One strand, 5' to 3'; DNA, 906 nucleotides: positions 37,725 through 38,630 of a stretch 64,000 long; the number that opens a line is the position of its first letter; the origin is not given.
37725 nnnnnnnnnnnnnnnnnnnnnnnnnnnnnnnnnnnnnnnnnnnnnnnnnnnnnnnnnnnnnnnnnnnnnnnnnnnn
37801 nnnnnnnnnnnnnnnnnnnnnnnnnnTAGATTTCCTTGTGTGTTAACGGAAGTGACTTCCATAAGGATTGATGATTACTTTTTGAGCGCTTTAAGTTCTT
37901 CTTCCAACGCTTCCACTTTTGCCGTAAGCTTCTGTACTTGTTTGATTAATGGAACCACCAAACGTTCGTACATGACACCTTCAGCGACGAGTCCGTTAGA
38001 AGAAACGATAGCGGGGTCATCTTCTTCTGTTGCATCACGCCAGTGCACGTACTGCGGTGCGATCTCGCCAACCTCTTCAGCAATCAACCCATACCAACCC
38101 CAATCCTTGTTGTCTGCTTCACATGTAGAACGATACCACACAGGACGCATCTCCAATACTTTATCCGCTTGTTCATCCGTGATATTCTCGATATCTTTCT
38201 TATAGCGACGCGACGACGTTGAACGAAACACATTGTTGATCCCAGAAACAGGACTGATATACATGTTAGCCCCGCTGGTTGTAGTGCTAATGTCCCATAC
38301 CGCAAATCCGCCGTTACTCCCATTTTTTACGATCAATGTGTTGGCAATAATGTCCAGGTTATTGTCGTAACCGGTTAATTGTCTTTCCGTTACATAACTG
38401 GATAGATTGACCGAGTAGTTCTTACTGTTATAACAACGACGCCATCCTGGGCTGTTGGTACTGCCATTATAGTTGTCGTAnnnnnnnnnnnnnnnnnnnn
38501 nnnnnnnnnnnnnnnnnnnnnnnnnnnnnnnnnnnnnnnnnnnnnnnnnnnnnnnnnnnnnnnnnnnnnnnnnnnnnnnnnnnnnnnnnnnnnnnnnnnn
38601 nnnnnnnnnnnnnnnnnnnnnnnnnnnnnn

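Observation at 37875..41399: Tail fibre with ~8 in-frame 38-aa tandem repeats and a C-terminal self-cleaving chaperone domain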

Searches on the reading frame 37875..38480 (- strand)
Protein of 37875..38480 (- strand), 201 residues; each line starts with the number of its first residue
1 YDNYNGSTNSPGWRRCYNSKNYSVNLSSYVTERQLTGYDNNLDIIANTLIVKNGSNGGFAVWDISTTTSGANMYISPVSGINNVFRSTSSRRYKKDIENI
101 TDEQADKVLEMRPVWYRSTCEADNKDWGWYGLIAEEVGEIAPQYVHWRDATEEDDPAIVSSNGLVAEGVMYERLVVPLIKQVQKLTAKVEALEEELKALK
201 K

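Call 9: search_solved_structures(query=window:37875-38480:-, max_evalue=1, show_alignments=4)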
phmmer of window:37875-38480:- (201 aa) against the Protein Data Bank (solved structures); distinct sequences matched with E-value up to 1: 1.
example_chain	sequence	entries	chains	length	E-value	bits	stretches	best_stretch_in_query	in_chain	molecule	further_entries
8hqz_d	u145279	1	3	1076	0.00017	24.7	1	73-199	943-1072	L-shaped tail fiber assembly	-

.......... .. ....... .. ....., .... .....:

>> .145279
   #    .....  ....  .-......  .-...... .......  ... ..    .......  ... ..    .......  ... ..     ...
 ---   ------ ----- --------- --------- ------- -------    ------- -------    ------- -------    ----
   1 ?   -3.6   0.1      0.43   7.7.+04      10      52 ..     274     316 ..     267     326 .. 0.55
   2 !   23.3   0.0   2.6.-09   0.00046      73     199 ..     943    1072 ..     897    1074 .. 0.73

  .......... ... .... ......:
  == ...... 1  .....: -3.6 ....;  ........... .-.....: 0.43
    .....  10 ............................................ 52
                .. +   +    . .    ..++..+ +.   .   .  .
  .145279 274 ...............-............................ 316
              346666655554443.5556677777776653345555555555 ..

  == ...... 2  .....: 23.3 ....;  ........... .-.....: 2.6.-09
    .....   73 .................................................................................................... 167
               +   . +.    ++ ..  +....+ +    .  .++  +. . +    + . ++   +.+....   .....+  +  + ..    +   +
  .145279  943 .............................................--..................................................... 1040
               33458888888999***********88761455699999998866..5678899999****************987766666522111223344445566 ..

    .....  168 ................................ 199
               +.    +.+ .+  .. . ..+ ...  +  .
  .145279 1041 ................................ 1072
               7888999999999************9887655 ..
